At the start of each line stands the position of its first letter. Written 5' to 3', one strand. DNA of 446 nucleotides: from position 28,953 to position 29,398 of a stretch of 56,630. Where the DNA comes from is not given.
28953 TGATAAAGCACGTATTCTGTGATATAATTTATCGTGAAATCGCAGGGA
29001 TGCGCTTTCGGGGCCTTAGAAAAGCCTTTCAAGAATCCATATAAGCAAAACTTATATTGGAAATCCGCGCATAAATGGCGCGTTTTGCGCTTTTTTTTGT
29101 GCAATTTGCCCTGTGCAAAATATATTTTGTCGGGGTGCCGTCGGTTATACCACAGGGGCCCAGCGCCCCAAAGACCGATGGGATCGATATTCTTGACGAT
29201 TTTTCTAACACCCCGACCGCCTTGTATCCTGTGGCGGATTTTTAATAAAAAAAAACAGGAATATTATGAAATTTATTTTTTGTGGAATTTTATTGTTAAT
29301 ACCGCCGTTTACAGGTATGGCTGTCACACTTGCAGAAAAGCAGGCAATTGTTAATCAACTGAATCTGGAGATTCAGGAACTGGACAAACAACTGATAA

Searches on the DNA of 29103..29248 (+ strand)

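Call 51: build_rna_model(alignment_id=A4, structure=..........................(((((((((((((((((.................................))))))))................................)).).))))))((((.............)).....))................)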
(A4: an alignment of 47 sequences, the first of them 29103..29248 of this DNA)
Model R1 built from alignment A4 (47 sequences, 169 columns); structure: as given.
model positions 141; base pairs 21; branch points 1; effective number of sequences 4; information 0.59 bits per position. Calibrated on 0.2 Mb of random sequence (short: E-values are rough).
structure used (alignment columns):
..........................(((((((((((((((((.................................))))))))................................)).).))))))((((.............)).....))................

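Call 52: search_with_rna_model(model_id=R1, source=window, max_evalue=10, filters=off, show_alignments=5)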
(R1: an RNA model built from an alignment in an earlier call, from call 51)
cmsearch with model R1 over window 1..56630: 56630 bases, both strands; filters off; matches with E-value up to 10: 42.
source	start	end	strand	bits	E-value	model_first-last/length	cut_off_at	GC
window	56398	56539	+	116.6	1.5e-29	1-141/141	no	0.43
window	29103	29249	+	107.9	3.3e-27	1-141/141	no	0.48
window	162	293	-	31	1.3e-06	1-141/141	no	0.39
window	39841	39979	+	26.8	1.9e-05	1-141/141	no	0.42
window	3258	3358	+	14.3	0.042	1-141/141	no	0.34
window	30591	30663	-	12.3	0.14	1-141/141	no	0.32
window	39940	40023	-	12.1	0.16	1-141/141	no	0.38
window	52346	52408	-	12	0.17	1-141/141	no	0.29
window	590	646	-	10.9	0.34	1-141/141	no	0.4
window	175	295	+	10.8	0.36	1-141/141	no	0.43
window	21940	22011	-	10.1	0.55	1-141/141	no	0.31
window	30567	30629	+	9.6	0.75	1-141/141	no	0.33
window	48319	48414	-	9.2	1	1-141/141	no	0.34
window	53242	53298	+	8.9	1.2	1-141/141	no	0.3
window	40135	40212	+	8.8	1.2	1-141/141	no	0.37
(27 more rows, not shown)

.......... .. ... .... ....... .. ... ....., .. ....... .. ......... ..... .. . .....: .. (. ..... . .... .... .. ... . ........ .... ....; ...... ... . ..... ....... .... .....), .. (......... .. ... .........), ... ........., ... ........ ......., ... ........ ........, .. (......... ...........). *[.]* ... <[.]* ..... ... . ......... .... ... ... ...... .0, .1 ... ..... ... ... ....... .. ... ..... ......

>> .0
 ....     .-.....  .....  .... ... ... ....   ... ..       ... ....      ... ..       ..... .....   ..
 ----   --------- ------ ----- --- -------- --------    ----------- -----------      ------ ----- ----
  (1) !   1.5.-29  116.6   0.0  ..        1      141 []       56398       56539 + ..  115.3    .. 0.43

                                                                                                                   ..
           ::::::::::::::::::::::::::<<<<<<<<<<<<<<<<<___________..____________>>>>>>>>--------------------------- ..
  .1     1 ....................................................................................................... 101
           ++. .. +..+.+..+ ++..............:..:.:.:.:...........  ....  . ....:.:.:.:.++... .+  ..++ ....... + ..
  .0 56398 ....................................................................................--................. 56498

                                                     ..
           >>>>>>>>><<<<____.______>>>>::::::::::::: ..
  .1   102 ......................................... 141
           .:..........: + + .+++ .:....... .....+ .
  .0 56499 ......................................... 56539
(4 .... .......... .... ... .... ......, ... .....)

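Call 53: search_with_rna_model(model_id=R1, sources=[L004, L005, L006, L007, L008, L009, L010, L011, L012, L013, L014, L015, L016, L017, L018, L019, L020, L021, L022, L023, L024, L025, L026, L027, L028, L029, L030, L031, L032, L033, L034, L035, L036, L037, L038, L039, L040, L041, L042, L043, L044, L045, L046, L047, L048, L049, L050, L051, L052, L053, L054, L055, L056, L057, L058, L059, L060, L061, L062, L063, L064, L065, L066, L067, L068, L069, L070, L071, L072, L073, L074, L075, L076, L077, L078, L079, L080, L081, L082, L083, L084, L085, L086, L087, L088, L089, L090, L091, L092, L093, L094, L095, L096, L097, L098, L099, L100, L101, L102, L103], max_evalue=0.01, make_alignment=true)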
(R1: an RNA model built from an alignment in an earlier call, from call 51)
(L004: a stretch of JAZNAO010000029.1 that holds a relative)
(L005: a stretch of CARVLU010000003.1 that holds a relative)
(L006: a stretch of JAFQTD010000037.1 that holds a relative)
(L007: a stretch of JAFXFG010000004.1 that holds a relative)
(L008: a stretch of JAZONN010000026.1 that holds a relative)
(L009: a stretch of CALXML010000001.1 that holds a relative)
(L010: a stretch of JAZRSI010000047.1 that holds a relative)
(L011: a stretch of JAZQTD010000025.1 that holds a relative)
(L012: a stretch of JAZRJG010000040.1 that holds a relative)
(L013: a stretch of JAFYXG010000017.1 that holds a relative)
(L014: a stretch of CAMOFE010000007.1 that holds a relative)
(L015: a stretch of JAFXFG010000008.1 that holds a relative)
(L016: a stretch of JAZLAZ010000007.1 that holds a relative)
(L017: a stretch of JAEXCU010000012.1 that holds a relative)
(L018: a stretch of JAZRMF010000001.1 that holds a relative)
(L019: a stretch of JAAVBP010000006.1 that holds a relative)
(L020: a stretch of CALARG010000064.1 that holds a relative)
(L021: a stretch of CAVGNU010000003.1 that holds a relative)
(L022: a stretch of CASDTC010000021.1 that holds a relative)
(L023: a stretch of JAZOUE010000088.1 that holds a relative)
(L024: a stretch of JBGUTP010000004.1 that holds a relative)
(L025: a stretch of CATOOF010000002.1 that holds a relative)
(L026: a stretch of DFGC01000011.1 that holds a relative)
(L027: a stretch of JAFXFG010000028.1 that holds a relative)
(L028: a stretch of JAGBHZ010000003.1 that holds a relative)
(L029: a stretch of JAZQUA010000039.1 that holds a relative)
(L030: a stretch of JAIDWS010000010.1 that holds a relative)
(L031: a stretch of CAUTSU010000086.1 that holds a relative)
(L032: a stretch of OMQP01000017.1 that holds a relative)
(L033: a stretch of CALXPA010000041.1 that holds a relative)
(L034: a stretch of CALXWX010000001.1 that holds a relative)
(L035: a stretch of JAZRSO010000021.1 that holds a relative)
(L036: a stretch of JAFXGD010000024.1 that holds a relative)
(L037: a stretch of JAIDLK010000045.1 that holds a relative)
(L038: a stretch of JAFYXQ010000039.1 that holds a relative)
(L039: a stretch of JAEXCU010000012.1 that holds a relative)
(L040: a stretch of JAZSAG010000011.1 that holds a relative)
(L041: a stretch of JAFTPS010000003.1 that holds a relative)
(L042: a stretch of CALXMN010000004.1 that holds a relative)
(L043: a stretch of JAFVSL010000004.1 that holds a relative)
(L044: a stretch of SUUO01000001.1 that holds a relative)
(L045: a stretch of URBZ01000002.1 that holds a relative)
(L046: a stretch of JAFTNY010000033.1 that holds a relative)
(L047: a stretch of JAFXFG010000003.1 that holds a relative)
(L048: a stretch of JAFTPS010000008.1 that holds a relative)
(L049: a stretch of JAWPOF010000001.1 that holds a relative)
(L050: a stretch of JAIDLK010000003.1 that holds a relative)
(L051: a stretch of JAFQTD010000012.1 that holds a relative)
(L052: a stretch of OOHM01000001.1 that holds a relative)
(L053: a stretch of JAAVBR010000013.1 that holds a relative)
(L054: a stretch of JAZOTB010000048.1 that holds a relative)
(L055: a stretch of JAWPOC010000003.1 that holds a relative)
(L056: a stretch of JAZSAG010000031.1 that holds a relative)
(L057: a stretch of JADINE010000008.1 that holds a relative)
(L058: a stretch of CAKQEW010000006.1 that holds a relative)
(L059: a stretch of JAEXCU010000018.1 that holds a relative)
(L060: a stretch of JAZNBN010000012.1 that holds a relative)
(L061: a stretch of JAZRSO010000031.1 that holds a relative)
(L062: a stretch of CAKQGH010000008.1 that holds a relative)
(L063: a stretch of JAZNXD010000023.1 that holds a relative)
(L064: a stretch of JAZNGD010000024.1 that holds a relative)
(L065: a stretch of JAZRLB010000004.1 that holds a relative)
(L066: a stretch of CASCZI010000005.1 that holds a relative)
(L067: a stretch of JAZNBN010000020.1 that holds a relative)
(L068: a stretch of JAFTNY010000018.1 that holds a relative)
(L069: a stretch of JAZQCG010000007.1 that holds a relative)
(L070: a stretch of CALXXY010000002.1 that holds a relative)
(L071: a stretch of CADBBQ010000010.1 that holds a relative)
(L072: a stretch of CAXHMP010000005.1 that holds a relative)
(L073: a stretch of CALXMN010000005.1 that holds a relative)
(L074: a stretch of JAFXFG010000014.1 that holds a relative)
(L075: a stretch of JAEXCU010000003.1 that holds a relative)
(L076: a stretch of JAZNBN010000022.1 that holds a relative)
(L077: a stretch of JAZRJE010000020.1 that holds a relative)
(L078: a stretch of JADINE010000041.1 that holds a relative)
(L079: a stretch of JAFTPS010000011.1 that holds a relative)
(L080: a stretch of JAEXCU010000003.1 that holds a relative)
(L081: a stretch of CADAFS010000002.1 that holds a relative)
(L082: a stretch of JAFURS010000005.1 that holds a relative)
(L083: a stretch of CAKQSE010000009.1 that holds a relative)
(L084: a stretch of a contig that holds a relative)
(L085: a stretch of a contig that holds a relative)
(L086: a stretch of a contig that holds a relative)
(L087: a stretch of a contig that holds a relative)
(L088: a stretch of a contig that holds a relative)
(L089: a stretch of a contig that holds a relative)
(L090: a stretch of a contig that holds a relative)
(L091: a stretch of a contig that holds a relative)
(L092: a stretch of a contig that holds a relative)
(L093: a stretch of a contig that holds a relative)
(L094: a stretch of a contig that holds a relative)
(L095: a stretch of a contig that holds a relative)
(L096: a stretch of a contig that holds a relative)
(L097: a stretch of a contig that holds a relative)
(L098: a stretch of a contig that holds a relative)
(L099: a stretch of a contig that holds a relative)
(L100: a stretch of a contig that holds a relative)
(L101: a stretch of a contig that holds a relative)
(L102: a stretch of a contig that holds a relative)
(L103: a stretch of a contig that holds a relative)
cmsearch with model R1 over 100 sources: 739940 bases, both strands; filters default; matches with E-value up to 0.01: 117.
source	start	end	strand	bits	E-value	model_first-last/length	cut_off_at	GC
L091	406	548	+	129.4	7.6e-32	1-141/141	no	0.49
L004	1907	2048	+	126.7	3.9e-31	1-141/141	no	0.47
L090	3501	3639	+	125.4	8.9e-31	1-141/141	no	0.45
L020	3312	3458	+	124.5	1.6e-30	1-141/141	no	0.51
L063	5761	5905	-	123.5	2.9e-30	1-141/141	no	0.46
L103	1256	1401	-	122.9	4.2e-30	1-141/141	no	0.47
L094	7716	7857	+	122.6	5.1e-30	1-141/141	no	0.44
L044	4208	4350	-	121.4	1.1e-29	1-141/141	no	0.49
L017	3224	3361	-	121.3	1.1e-29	1-141/141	no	0.43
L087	1123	1264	+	120.8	1.5e-29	1-141/141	no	0.44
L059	3102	3250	+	119.9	2.7e-29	1-141/141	no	0.44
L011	5141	5282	-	119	4.5e-29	1-141/141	no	0.49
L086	205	341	-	119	4.5e-29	1-141/141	no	0.5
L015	3525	3664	-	118.6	6e-29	1-141/141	no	0.43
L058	944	1085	+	118.4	6.6e-29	1-141/141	no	0.48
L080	6733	6873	+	118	8.5e-29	1-141/141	no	0.46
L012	3221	3359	+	116.6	2e-28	1-141/141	no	0.45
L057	882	1028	-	116.5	2.1e-28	1-141/141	no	0.45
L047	1318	1455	-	116.5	2.1e-28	1-141/141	no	0.47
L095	2593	2732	-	115.9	3.2e-28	1-141/141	no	0.4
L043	7862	8000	+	115.7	3.5e-28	1-141/141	no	0.49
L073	7719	7860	+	114.9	6e-28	1-141/141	no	0.52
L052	1108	1246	+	114.8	6.3e-28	1-141/141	no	0.47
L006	6482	6624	+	114.4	7.8e-28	1-141/141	no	0.45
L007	1808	1946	-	114.4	7.9e-28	1-141/141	no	0.45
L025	3645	3786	+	114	9.9e-28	1-141/141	no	0.47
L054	60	198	+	113.9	1.1e-27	1-141/141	no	0.45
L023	231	368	+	113.2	1.7e-27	1-141/141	no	0.46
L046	6913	7049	+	113.2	1.7e-27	1-141/141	no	0.46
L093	7631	7769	-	113.1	1.8e-27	1-141/141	no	0.45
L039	7865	8000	-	113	1.9e-27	1-141/141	no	0.5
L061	7719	7857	+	112.8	2.1e-27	1-141/141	no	0.47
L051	5146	5284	+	112.5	2.5e-27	1-141/141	no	0.5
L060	7114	7252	-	111.8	3.9e-27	1-141/141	no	0.46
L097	4231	4369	+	111.8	3.9e-27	1-141/141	no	0.46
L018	3751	3889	+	111.6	4.4e-27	1-141/141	no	0.47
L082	5702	5839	+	111.4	5.1e-27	1-141/141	no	0.45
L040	6766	6901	-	111.2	5.7e-27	1-141/141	no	0.44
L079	7278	7421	+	111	6.4e-27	1-141/141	no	0.51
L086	3961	4103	+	111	6.5e-27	1-141/141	no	0.45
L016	1201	1339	-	110.9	6.9e-27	1-141/141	no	0.47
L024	2115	2252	+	110.8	7.4e-27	1-141/141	no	0.43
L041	2885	3023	-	110.7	7.7e-27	1-141/141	no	0.45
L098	3369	3508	-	110.6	8.4e-27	1-141/141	no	0.44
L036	4922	5057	-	110.5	8.5e-27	1-141/141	no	0.41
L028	6342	6487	+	110.4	9.3e-27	1-141/141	no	0.55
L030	4532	4671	+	110.3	9.7e-27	1-141/141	no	0.51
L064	332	467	+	110.2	1.1e-26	1-141/141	no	0.45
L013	3552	3689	-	109.7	1.5e-26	1-141/141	no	0.48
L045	1239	1379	-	109.5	1.6e-26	1-141/141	no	0.52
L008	846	984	+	109.5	1.6e-26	1-141/141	no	0.49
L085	1997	2138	+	109.3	1.8e-26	1-141/141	no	0.49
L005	3308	3448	-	109.3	1.8e-26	1-141/141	no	0.47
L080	2067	2201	+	109.3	1.8e-26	1-141/141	no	0.41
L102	472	608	-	109.2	2e-26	1-141/141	no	0.44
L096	1298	1436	+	109.1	2.1e-26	1-141/141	no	0.43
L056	4655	4793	-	109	2.2e-26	1-141/141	no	0.45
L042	1486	1635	-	109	2.2e-26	1-141/141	no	0.49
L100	1093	1229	-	109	2.2e-26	1-141/141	no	0.46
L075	2161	2298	+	108.9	2.4e-26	1-141/141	no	0.45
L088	5885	6019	-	108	4e-26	1-141/141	no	0.48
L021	4404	4541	-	107.3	6.3e-26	1-141/141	no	0.46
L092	3921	4065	+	106.6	9.8e-26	1-141/141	no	0.45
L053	4398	4540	-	106.5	1.1e-25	1-141/141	no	0.45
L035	3230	3365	-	105.8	1.6e-25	1-141/141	no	0.46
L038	5112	5251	+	105.5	1.9e-25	1-141/141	no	0.44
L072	5572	5721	-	105.4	2e-25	1-141/141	no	0.49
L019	1180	1319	-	105.4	2.1e-25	1-141/141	no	0.46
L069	964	1101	-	105.3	2.1e-25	1-141/141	no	0.47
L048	7144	7282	+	105.3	2.1e-25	1-141/141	no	0.5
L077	591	725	+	105.2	2.2e-25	1-141/141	no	0.5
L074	1443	1580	-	105.1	2.4e-25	1-141/141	no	0.5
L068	2163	2299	+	104.7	3.2e-25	1-141/141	no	0.47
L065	719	856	-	104.5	3.6e-25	1-141/141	no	0.46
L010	2392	2533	-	104.3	4e-25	1-141/141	no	0.51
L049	1459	1596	+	103.4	7.1e-25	1-141/141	no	0.59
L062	1721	1858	+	103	8.8e-25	1-141/141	no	0.5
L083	5818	5955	+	103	8.8e-25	1-141/141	no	0.5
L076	4302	4438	-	102.8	1e-24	1-141/141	no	0.41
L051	20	164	-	101.8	1.8e-24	1-141/141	no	0.4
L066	4045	4188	+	101.8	1.9e-24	1-141/141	no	0.45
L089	7479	7617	+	101.6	2.2e-24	1-141/141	no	0.5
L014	1021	1168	+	101.4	2.4e-24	1-141/141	no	0.43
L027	6519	6661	-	101.1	3e-24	1-141/141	no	0.45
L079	809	954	-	101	3e-24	1-141/141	no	0.45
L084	867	1002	+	100.3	4.8e-24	1-141/141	no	0.46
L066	5466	5606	+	100.1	5.5e-24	1-141/141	no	0.47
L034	6570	6703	-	99.8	6.7e-24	1-141/141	no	0.45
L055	1519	1661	-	99.3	9e-24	1-141/141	no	0.44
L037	318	455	+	98.9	1.1e-23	1-141/141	no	0.46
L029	6790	6928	+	98.8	1.2e-23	1-141/141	no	0.41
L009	2492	2628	+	98.5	1.5e-23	1-141/141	no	0.43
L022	1689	1826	-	98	2e-23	1-141/141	no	0.47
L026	1278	1413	+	96.4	5.4e-23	1-141/141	no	0.47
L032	69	204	-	95.8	7.5e-23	1-141/141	no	0.51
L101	1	122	-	94.8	1.5e-22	1-124/141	3'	0.48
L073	5575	5708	-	94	2.3e-22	1-141/141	no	0.44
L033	7321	7464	-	93.2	3.8e-22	1-141/141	no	0.49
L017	5527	5667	+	91.1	1.4e-21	1-141/141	no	0.45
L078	1426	1563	+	90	2.8e-21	1-141/141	no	0.51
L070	3602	3745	-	89.3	4.2e-21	1-141/141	no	0.44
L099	940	1083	+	89.3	4.2e-21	1-141/141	no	0.44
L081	110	248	+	85.8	3.8e-20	1-141/141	no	0.51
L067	1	121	-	85.6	4.1e-20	1-125/141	3'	0.45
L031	477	616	-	83.1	2e-19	1-141/141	no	0.33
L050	451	588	-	76.5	1.1e-17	1-141/141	no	0.46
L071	2988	3126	+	74.9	3.1e-17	1-141/141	no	0.45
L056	6135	6268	+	62.7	5.7e-14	1-141/141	no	0.46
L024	7915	8000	+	41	3.8e-08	1-85/141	3'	0.48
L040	57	178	-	40.2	6.3e-08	1-141/141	no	0.4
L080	3480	3599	-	37.9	2.6e-07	1-141/141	no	0.32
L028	733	867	+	36.7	5.2e-07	1-141/141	no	0.36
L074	7603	7727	+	34.5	2e-06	1-141/141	no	0.42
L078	7703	7823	-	32.2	8.6e-06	1-141/141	no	0.39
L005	1225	1351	-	29.7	4e-05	1-141/141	no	0.45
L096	6360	6482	+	29.2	5.4e-05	1-141/141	no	0.43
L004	7808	7929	+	28.2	0.0001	1-141/141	no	0.43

Alignment A5: 117 matches aligned to the model, 208 columns, each read 5' to 3' on its own strand. Consensus structure (alignment columns), stored with it:
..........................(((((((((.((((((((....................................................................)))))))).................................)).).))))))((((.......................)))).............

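Call 94: search_with_rna_model(model_id=R2, sources=[L004, L005, L006, L007, L008, L009, L010, L011, L012, L013, L014, L015, L016, L017, L018, L019, L020, L021, L022, L023, L024, L025, L026, L027, L028, L029, L030, L031, L032, L033, L034, L035, L036, L037, L038, L039, L040, L041, L042, L043, L044, L045, L046, L047, L048, L049, L050, L051, L052, L053, L054, L055, L056, L057, L058, L059, L060, L061, L062, L063, L064, L065, L066, L067, L068, L069, L070, L071, L072, L073, L074, L075, L076, L077, L078, L079, L080, L081, L082, L083, L084, L085, L086, L087, L088, L089, L090, L091, L092, L093, L094, L095, L096, L097, L098, L099, L100, L101, L102, L103], max_evalue=1e-8)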
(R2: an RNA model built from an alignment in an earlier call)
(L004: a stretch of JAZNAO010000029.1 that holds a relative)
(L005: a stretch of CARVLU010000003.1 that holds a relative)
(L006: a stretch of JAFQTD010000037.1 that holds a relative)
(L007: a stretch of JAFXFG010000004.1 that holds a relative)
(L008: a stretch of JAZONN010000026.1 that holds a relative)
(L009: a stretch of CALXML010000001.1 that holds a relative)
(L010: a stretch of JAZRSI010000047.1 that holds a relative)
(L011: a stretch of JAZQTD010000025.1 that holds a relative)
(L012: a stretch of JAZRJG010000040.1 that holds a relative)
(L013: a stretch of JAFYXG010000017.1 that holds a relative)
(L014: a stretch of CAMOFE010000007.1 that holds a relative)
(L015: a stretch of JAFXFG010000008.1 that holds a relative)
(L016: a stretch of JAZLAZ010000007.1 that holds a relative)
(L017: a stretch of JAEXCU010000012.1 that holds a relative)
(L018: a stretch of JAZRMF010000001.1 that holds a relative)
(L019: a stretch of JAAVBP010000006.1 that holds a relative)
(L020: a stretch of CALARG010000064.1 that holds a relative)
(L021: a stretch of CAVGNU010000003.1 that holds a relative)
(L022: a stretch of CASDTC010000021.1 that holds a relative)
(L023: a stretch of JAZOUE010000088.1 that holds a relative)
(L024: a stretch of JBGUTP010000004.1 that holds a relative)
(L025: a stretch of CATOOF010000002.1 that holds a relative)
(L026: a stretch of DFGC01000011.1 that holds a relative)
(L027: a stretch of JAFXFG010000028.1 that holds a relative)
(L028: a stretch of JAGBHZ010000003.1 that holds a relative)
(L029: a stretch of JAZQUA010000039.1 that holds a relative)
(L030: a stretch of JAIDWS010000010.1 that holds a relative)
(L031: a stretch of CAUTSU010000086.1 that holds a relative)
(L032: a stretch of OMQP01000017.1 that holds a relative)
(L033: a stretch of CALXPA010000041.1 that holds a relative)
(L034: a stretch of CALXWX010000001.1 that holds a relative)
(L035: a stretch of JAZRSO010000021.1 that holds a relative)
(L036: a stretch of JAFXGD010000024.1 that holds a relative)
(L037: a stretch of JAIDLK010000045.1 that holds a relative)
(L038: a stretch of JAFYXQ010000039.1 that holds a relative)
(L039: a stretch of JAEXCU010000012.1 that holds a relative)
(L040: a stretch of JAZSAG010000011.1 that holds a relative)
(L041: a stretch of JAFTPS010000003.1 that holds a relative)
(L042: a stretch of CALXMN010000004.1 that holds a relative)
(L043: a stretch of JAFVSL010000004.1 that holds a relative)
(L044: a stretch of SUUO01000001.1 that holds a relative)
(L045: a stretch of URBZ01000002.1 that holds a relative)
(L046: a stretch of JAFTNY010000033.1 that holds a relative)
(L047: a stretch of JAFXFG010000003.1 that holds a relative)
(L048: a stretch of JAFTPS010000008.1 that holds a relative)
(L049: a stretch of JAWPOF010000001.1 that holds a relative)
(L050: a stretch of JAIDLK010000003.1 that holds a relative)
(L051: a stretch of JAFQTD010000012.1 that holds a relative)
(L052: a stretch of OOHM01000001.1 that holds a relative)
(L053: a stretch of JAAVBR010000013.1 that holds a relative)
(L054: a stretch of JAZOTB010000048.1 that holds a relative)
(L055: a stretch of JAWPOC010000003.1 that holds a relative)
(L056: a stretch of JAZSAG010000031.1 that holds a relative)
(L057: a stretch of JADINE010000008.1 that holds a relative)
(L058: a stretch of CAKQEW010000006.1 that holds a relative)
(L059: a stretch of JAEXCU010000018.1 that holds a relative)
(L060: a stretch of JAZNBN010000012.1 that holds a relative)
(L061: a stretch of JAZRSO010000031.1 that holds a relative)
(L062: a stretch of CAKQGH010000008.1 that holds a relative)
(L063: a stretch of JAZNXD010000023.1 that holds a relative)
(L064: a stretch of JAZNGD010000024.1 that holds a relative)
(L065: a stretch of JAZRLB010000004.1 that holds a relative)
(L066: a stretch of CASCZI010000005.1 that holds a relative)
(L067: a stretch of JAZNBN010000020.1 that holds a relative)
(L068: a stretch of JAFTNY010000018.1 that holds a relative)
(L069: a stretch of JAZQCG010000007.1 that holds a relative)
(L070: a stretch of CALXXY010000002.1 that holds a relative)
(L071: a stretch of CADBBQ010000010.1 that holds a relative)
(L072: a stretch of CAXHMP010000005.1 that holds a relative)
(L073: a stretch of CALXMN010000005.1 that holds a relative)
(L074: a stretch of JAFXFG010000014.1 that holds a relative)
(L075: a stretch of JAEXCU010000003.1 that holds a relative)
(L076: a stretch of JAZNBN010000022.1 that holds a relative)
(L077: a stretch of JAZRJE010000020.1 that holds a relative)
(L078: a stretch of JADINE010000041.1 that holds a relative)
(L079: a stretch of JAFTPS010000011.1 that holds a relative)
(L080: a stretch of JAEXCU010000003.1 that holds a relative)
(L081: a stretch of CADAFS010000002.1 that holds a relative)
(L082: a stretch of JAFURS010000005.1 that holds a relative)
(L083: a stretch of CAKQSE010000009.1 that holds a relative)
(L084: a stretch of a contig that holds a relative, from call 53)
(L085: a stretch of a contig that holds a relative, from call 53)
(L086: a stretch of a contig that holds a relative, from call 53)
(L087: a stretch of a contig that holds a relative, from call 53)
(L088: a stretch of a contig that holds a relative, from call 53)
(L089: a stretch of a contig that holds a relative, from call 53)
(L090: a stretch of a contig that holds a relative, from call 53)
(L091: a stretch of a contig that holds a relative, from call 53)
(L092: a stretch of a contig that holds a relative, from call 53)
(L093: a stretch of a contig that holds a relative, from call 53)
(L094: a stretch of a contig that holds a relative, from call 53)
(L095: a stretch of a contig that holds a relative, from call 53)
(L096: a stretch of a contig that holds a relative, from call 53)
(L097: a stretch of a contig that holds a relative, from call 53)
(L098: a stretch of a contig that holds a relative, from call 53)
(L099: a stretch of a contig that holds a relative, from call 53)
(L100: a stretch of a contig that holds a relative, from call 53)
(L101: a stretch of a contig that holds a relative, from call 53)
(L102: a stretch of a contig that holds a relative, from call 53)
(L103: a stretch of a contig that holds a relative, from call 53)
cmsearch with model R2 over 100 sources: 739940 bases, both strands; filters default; matches with E-value up to 1e-8: 8.
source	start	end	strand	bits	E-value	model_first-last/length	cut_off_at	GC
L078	7707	7882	-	155.3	2.8e-39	1-181/181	no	0.43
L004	7744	7925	+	134.4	1.2e-33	1-181/181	no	0.42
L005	1229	1409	-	128.3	5.1e-32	1-181/181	no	0.47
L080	3484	3657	-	128.1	5.9e-32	1-181/181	no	0.36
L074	7490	7723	+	99.7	2.6e-24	1-181/181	no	0.44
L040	61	277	-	99.3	3.4e-24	1-181/181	no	0.43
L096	6302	6478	+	95.8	3e-23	1-181/181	no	0.46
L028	660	863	+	91.9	3.3e-22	1-181/181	no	0.39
